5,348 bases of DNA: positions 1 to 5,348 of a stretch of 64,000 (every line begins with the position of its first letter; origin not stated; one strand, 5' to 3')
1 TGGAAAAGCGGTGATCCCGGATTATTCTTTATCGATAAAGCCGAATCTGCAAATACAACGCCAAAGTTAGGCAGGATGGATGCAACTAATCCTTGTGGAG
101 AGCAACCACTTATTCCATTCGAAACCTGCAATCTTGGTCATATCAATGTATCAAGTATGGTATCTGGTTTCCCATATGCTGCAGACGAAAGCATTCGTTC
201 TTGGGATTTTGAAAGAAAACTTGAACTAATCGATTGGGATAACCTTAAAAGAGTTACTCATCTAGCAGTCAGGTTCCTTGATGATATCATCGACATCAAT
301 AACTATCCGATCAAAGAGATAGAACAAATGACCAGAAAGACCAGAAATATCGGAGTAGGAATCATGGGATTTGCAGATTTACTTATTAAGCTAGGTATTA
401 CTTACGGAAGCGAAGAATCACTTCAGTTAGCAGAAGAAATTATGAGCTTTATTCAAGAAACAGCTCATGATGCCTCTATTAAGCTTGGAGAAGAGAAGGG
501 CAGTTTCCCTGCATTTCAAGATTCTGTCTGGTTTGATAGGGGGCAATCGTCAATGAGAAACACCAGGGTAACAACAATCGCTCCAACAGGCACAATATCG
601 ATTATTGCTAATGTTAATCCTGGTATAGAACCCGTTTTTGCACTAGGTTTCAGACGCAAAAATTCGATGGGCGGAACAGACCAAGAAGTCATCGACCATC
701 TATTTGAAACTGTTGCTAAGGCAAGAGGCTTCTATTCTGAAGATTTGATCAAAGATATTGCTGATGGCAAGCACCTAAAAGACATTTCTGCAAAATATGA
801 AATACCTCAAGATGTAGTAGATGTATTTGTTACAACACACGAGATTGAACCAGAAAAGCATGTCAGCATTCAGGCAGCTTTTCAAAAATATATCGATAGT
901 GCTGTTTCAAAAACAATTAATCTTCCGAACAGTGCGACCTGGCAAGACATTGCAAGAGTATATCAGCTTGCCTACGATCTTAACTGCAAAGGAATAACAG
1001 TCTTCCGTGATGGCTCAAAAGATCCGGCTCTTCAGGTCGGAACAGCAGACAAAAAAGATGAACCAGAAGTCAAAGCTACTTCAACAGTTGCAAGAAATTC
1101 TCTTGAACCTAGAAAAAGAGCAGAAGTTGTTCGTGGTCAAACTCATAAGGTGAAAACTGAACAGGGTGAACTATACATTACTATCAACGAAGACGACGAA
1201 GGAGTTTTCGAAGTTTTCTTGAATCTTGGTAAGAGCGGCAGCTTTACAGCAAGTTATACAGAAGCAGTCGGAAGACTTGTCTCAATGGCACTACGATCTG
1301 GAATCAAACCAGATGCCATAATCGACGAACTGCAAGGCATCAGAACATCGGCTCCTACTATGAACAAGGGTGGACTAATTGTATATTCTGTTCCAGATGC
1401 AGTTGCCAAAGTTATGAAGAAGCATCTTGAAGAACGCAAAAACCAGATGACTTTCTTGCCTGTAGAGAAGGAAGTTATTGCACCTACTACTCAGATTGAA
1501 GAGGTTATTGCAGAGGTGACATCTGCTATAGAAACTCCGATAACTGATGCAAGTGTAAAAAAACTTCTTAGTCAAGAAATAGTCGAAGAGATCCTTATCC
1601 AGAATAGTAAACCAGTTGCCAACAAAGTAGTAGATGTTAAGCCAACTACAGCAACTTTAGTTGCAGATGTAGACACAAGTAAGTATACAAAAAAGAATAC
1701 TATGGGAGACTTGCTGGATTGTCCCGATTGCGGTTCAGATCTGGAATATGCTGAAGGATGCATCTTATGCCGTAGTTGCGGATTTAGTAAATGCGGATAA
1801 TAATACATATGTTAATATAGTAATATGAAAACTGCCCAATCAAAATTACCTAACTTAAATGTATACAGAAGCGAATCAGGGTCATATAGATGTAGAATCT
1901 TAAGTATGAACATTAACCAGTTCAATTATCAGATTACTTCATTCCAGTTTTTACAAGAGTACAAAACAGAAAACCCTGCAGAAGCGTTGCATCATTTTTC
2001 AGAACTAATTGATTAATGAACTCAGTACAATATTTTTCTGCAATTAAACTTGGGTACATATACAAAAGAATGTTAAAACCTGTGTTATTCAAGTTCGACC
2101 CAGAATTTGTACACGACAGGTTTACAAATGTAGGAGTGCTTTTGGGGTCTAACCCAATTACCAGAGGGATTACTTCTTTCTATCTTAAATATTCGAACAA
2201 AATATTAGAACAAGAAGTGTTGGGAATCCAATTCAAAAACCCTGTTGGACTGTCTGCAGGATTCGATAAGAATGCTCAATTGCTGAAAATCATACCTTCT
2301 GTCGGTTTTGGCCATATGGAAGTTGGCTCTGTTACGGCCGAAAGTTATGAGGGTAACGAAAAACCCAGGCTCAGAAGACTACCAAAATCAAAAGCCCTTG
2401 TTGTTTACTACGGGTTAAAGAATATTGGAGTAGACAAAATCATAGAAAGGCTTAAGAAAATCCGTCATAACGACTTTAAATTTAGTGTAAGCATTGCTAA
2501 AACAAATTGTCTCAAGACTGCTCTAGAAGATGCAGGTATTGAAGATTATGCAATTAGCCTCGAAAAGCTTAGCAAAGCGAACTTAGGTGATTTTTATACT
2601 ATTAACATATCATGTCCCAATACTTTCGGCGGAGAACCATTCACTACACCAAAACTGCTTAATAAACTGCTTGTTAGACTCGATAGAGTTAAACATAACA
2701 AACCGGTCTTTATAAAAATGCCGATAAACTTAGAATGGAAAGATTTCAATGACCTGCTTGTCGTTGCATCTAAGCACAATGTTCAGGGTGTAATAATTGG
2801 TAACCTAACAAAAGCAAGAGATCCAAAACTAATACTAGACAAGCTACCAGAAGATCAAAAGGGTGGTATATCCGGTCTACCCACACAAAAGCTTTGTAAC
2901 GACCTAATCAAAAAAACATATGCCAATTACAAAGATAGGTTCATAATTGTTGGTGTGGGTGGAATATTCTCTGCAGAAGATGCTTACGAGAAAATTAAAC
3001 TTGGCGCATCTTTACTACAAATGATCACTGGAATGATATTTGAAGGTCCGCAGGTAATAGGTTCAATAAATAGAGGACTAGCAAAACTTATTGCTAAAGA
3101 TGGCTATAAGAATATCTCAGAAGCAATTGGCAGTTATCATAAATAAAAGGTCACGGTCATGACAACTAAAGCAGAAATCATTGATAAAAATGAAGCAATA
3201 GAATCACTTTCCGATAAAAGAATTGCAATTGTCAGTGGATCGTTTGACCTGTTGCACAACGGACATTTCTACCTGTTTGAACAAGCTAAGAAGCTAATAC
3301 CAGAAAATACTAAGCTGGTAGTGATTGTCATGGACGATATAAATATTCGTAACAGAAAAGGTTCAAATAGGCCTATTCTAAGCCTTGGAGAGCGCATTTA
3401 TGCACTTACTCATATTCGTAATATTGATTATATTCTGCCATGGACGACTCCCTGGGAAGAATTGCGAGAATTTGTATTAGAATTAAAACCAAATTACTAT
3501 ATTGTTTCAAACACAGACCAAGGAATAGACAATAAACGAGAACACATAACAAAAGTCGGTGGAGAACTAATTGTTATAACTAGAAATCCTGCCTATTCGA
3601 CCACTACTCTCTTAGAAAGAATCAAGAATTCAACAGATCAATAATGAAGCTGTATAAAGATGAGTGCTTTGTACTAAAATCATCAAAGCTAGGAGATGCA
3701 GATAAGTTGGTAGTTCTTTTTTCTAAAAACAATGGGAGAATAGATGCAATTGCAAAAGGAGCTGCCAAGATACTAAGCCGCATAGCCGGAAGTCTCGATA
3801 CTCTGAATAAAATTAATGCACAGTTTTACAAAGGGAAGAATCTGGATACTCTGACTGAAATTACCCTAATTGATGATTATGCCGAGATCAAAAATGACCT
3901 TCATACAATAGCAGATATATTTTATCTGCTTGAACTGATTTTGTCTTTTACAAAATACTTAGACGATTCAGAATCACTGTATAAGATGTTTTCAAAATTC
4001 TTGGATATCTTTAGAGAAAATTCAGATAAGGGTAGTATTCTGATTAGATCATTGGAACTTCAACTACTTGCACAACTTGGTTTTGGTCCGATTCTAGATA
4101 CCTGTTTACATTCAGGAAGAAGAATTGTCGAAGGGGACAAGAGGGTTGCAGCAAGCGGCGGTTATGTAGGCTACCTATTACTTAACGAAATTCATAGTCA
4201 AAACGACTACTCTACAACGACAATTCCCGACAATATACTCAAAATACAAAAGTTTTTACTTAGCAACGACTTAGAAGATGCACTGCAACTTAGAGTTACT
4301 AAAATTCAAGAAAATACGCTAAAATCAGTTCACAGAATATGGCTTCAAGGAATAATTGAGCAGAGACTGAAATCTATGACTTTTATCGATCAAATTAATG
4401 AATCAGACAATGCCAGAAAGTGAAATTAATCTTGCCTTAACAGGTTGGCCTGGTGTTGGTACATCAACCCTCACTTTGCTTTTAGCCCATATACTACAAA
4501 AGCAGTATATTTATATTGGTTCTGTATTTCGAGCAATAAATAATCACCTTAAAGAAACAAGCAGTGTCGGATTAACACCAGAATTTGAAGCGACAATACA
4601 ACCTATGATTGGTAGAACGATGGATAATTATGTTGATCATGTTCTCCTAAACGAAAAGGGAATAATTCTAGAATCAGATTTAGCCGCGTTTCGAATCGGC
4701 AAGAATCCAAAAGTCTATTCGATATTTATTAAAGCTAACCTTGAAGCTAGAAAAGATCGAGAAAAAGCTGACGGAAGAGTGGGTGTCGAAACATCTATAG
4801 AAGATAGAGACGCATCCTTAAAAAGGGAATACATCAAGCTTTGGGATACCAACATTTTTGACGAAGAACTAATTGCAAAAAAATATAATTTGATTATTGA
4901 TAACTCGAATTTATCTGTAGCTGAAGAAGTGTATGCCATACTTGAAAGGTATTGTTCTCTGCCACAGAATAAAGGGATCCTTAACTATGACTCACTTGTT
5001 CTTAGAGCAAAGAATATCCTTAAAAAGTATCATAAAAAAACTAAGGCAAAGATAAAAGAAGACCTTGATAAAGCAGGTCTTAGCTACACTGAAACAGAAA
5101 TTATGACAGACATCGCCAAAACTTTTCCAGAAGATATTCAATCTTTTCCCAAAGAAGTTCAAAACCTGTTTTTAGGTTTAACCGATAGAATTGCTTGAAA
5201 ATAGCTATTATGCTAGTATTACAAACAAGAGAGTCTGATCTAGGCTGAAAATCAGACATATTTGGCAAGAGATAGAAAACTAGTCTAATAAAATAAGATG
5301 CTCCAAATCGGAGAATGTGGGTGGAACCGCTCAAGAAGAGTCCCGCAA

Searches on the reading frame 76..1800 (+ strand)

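Call 8: search_protein_families(library=pfam, proteins=[window:76-1800:+], max_evalue=0.001)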
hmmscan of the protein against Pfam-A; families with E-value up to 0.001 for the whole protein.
window:76-1800:+ (574 aa): 2 families
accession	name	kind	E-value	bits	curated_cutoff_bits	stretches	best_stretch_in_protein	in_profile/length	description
PF02867.20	Ribonuc_red_lgC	-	5.4e-72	243.5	23.9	1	2-309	207-522/523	Ribonucleotide reductase, barrel domain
PF12637.14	TSCPD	-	1.5e-22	80.2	22.8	1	359-451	7-88/88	TSCPD domain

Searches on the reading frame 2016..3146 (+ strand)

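Call 8: search_protein_families(library=pfam, proteins=[window:2016-3146:+], max_evalue=0.001)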
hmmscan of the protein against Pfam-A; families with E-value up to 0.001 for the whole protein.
window:2016-3146:+ (376 aa): 1 family
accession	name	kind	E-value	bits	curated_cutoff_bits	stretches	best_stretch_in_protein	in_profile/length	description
PF01180.27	DHO_dh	-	1.6e-62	211.8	27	1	64-358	2-290/291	Dihydroorotate dehydrogenase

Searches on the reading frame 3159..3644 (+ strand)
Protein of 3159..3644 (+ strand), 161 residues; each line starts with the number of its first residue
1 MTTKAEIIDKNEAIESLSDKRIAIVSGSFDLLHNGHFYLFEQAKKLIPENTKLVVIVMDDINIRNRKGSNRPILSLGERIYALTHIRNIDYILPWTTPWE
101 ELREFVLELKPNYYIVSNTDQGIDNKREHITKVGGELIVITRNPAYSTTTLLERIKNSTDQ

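Call 8: search_protein_families(library=pfam, proteins=[window:3159-3644:+], max_evalue=0.001)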
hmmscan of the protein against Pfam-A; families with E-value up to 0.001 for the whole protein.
window:3159-3644:+ (161 aa): 2 families
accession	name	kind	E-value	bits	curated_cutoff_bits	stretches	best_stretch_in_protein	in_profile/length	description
PF01467.32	CTP_transf_like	-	6.7e-15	55.9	21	1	25-131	2-106/133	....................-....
PF06574.18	FAD_syn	-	0.00053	20.3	27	1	19-85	5-74/158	FAD synthetase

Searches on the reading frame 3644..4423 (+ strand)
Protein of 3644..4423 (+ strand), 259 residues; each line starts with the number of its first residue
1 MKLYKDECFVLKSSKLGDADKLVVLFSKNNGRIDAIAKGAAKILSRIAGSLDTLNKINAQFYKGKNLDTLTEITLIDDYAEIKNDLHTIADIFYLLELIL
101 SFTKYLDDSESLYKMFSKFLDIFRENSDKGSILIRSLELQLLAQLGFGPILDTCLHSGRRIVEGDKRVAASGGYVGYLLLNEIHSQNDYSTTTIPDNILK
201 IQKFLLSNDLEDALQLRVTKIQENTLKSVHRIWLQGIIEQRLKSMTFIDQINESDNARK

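Call 8: search_protein_families(library=pfam, proteins=[window:3644-4423:+], max_evalue=0.001)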
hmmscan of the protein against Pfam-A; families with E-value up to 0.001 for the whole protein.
window:3644-4423:+ (259 aa): 2 families
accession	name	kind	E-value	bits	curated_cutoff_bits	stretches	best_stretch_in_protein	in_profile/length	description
PF11967.14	RecO_N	-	1.4e-18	67.1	27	1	1-77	1-78/80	Recombination protein O N terminal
PF02565.21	RecO_C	-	2e-17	63.8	22.1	1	84-245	2-156/157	Recombination protein O C terminal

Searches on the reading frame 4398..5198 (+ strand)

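Call 8: search_protein_families(library=pfam, proteins=[window:4398-5198:+], max_evalue=0.001)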
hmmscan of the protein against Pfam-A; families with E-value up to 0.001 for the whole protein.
window:4398-5198:+ (266 aa): 1 family
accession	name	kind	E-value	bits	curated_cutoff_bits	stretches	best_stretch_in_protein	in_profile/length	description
PF13189.12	Cytidylate_kin2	-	5e-05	24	28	1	56-170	70-175/176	Cytidylate kinase-like family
